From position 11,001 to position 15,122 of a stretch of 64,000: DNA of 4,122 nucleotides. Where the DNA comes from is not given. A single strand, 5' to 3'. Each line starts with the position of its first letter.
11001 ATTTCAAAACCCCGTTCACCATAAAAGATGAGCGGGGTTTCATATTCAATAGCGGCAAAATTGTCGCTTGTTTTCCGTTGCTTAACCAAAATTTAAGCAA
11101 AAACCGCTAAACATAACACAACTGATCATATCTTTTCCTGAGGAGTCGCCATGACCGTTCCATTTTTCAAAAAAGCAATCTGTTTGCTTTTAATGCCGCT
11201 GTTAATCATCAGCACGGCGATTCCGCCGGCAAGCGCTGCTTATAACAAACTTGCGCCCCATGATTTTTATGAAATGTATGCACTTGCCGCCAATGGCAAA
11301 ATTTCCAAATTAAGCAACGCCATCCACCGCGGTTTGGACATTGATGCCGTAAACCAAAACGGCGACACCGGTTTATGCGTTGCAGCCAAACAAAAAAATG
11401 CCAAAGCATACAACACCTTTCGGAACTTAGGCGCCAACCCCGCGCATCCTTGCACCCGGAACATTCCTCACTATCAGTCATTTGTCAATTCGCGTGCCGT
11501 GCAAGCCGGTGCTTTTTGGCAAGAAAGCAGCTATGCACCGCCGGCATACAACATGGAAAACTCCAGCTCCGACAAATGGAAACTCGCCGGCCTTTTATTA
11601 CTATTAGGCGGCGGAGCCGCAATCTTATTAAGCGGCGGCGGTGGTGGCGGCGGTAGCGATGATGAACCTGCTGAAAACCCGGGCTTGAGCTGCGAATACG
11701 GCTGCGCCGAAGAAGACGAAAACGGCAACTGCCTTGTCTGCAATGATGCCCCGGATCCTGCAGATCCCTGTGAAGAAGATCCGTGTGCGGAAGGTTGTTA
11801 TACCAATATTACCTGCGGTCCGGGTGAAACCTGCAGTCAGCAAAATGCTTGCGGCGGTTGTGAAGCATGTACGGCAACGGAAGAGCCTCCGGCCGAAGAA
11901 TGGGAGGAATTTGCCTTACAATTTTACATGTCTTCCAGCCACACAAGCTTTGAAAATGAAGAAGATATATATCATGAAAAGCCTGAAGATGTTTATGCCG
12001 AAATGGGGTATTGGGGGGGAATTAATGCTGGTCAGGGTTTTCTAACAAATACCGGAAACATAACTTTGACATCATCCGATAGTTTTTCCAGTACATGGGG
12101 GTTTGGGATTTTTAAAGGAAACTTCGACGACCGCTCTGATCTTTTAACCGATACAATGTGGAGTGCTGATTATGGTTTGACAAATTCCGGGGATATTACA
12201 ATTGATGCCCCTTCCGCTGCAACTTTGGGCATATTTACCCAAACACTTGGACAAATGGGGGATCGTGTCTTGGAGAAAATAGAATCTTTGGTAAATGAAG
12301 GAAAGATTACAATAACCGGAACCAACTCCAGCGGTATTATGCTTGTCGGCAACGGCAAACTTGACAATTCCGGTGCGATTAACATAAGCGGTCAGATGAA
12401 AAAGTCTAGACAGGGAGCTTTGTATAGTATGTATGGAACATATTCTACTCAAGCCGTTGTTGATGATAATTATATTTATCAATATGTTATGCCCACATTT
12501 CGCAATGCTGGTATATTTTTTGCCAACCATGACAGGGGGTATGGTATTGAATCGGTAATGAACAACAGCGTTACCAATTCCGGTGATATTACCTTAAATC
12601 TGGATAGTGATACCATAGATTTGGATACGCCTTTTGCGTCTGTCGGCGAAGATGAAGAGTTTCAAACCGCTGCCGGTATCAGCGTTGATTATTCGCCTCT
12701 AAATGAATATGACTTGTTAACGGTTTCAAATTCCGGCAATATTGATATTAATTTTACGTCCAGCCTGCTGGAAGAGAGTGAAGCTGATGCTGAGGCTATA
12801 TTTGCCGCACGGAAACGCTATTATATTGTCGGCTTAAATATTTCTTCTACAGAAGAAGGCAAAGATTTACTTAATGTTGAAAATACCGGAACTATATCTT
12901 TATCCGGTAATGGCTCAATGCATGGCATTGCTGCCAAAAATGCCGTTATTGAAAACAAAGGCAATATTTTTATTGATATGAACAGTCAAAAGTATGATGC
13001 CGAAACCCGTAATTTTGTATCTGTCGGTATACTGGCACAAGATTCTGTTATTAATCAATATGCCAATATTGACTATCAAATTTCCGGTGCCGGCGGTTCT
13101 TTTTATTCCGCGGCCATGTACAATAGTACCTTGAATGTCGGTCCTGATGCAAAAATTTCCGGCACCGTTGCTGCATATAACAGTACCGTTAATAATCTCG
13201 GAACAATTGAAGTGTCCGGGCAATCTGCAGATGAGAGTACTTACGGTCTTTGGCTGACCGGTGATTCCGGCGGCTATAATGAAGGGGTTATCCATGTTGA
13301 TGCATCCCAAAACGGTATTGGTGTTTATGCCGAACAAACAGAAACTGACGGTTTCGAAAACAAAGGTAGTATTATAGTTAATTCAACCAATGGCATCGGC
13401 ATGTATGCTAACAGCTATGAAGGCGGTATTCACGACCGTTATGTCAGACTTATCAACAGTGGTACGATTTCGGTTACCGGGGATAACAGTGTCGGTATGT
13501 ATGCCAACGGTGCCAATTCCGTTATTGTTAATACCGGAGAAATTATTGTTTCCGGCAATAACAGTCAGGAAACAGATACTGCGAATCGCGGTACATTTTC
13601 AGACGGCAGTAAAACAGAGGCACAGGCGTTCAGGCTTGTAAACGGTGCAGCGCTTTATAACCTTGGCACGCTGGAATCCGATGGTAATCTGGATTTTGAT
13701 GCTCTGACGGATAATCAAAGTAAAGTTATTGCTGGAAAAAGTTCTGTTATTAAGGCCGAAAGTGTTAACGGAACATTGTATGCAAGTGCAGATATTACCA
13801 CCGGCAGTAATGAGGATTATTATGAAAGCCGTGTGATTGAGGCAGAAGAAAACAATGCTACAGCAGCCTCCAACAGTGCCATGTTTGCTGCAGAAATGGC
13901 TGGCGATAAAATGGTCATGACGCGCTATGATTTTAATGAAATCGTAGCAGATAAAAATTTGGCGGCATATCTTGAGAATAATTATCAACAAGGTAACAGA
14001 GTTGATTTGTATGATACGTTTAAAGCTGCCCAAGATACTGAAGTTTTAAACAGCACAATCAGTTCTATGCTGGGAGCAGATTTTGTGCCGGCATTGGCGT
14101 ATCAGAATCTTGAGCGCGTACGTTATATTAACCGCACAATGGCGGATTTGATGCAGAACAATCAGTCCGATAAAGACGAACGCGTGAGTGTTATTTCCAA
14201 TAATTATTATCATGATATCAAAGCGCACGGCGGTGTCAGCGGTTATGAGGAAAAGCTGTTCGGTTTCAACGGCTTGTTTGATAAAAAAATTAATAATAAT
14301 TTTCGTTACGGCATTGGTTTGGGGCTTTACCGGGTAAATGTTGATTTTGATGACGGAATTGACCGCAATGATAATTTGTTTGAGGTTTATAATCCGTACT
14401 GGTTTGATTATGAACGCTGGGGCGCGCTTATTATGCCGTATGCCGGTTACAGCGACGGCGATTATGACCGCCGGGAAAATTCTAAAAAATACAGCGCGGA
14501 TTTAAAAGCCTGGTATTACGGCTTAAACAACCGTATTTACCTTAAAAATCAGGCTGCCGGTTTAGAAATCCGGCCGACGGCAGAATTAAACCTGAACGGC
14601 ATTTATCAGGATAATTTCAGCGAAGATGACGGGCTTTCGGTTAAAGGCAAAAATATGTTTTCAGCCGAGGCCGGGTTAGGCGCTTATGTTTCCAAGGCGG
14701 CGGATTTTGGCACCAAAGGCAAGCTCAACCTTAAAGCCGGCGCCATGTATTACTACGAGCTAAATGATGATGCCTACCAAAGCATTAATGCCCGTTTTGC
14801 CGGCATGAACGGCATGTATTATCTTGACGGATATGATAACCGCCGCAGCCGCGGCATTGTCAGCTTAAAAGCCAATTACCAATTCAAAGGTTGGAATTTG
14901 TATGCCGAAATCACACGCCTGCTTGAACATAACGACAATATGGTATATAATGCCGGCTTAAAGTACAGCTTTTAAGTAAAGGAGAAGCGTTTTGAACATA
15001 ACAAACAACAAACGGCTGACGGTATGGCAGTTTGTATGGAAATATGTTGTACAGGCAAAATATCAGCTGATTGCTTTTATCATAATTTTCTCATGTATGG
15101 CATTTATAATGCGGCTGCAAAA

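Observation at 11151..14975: Autotransporter with an atypical N-terminal architecture: signal peptide, ankyrin-like repeats, second hydrophobic/poly-Gly segment, 14-Cys module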

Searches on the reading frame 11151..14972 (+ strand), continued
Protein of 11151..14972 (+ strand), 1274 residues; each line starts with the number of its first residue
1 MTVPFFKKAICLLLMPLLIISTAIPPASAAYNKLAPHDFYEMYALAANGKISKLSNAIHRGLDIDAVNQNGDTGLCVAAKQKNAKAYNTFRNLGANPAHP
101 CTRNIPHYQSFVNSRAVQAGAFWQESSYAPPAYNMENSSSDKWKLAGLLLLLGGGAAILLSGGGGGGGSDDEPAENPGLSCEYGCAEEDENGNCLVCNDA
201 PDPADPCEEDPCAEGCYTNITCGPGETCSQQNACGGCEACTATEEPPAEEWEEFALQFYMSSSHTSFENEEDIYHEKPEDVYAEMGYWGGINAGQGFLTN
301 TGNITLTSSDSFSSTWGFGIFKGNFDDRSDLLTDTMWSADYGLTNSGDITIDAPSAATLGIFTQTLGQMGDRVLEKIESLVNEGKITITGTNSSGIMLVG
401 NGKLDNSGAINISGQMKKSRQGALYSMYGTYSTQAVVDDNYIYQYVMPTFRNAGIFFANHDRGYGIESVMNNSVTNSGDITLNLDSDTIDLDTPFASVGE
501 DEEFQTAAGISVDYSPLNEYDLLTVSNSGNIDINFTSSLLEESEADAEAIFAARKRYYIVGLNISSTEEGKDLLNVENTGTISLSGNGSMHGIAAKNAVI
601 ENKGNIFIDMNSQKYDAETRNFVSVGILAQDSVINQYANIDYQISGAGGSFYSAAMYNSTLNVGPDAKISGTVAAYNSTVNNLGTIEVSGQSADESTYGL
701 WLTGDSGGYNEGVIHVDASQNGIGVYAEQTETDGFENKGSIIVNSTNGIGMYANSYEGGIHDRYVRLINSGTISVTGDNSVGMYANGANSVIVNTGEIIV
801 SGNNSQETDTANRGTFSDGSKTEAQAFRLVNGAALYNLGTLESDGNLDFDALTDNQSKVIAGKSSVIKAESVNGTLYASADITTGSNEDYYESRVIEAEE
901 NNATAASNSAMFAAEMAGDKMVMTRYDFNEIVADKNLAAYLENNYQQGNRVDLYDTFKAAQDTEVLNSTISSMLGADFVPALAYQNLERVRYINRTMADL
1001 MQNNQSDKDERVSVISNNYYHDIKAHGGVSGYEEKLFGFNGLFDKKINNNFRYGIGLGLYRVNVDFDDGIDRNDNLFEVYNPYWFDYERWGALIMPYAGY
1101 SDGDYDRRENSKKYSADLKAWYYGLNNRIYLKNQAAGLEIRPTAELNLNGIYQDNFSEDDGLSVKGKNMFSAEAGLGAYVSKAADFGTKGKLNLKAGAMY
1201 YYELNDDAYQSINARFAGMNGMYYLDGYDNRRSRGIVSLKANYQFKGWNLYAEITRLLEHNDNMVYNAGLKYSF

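Call 65: search_protein_families(library=pfam, proteins=[P0043, P0025, P0063, P0089], max_evalue=0.01)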
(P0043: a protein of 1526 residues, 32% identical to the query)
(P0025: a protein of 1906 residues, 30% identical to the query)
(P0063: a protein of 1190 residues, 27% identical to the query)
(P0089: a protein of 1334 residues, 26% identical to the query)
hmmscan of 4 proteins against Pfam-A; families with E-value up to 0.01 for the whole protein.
P0043 (1526 aa): 3 families
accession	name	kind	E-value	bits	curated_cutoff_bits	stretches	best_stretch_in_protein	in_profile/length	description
PF03797.25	Autotransporter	-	9.3e-21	75.2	26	1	1267-1504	9-252/255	Autotransporter beta-domain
PF25024.1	EGF_TEN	-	6.4e-08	32.9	65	1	212-355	5-124/234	Teneurin EGF domain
PF23106.1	EGF_Teneurin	-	0.0007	20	24.3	1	330-354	4-28/30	Teneurin-like EGF domain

P0025 (1906 aa): 1 family
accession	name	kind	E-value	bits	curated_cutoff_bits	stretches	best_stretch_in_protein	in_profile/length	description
PF12662.13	cEGF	-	0.0092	16.3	26.6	0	338-352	6-20/24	Complement Clr-like EGF-like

P0063 (1190 aa): 5 families
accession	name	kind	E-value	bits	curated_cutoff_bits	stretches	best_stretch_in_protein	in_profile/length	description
PF00053.31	EGF_laminin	-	2.4e-05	24.8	21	1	169-204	9-41/49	Laminin EGF domain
PF23106.1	EGF_Teneurin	-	0.00022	21.7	24.3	0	175-195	8-28/30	Teneurin-like EGF domain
PF21785.3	Bflower_2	-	0.00081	19.7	38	1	336-414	21-100/112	5-fold beta-flower protein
PF21784.3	Bflower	-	0.0073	17.1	25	0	331-376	18-61/116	4-fold beta flower protein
PF12796.13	Ank_2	-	0.0093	16.9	27.3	0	28-92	27-87/90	Ankyrin repeats (3 copies)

P0089 (1334 aa): 1 family
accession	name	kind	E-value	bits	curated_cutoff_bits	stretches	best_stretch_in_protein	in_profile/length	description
PF04519.19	Bactofilin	-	9.2e-05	23.1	27.9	1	1121-1203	6-87/98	Polymer-forming cytoskeletal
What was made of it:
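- On Ankyrin repeat: P0063 is sub-threshold (16.9 against 27.3 bits, call 65).
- On EGF-like domain: True EGF modules occur at the same position in relatives, for example laminin EGF at 24.8 against 21 bits in P0063 (call 65).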

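Call 66: list_cluster_members(proteins=[window:11151-14972:+, P0091, P0184, P0020])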
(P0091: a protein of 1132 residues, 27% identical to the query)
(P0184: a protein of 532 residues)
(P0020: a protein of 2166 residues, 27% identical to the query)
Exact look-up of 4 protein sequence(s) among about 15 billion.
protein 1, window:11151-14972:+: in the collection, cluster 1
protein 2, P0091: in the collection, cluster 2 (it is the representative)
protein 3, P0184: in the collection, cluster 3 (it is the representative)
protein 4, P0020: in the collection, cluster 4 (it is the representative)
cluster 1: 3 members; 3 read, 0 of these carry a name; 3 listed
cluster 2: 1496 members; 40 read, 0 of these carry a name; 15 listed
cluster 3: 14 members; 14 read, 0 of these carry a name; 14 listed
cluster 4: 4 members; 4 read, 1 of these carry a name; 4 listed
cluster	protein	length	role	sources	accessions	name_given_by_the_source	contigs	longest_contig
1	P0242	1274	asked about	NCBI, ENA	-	-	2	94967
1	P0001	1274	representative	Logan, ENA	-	-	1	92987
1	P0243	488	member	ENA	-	-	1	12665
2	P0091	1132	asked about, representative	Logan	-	-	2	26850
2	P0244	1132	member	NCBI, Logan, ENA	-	-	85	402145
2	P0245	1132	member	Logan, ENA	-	-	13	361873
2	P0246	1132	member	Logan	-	-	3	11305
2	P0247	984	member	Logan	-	-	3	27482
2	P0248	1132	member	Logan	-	-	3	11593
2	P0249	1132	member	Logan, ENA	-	-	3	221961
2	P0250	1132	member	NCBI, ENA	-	-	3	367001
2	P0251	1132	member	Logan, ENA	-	-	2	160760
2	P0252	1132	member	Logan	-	-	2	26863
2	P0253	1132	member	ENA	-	-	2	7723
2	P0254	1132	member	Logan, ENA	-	-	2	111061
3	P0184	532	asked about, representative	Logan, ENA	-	-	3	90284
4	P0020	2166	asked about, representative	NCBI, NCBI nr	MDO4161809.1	MAG: hypothetical protein Q4D80_02230 [Pseudomonadota bacterium] | hypothetical protein [Pseudomonadota bacterium]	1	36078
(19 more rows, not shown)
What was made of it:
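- The exact window protein is found in two further assemblies (call 66).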

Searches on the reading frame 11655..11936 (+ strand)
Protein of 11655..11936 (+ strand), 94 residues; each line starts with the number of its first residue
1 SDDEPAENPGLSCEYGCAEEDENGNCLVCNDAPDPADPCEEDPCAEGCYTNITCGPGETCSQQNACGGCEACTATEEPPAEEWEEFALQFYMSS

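Call 5: search_protein_families(library=pfam, proteins=[window:11655-11936:+], max_evalue=10)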
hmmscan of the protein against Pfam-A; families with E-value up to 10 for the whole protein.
seq(94 aa): 1 family
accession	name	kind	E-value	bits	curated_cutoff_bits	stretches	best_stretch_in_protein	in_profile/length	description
PF02008.25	zf-CXXC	-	1.4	9.4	26.5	1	51-75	6-30/48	CXXC zinc finger domain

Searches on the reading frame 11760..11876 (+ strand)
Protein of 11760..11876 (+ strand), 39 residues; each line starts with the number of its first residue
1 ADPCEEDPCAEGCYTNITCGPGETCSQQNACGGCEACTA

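Call 64: search_solved_structures(query=A5, max_evalue=10)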
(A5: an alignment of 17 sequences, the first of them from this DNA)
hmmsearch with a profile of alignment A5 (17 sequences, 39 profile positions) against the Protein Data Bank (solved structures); distinct sequences matched with E-value up to 10: 1.
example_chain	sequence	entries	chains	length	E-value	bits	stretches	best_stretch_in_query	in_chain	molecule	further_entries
9uas_C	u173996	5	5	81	0.17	15.4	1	28-38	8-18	Photosystem I iron-sulfur center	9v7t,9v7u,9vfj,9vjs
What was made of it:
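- On EGF-like domain: The 8-Cys unit profile has no PDB relative (call 64).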

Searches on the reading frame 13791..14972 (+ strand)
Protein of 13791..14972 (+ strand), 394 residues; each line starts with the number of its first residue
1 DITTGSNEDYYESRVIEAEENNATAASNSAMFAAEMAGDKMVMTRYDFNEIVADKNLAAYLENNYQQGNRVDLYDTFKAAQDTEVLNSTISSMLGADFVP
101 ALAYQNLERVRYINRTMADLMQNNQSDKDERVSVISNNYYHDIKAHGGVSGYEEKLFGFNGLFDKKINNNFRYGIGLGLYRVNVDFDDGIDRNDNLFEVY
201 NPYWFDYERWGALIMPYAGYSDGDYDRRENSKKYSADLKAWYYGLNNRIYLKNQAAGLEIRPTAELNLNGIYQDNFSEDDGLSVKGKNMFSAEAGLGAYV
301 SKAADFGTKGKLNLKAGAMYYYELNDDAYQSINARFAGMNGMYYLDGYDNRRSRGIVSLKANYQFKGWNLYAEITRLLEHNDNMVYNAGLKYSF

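Call 58: find_homologous_proteins(query=window:13791-14972:+, max_evalue=0.00001)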
Query window:13791-14972:+ (394 aa): 5 proteins with E <= 0.00001 among 1988 candidates.
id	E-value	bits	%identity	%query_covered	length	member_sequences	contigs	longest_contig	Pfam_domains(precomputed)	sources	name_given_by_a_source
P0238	3.1e-179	615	88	77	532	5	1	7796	PF03797.26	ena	-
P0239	1.5e-177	609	87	77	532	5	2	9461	PF03797.26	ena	-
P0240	2.7e-165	569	80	78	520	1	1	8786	PF03797.26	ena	-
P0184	2.8e-161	555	78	77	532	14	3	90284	PF03797.26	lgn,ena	-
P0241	9.0e-95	337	55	71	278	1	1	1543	PF03797.26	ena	-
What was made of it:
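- Tried and rejected: The barrel-only homolog search returned only the minimal forms because of the word-index pre-filter (call 58).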
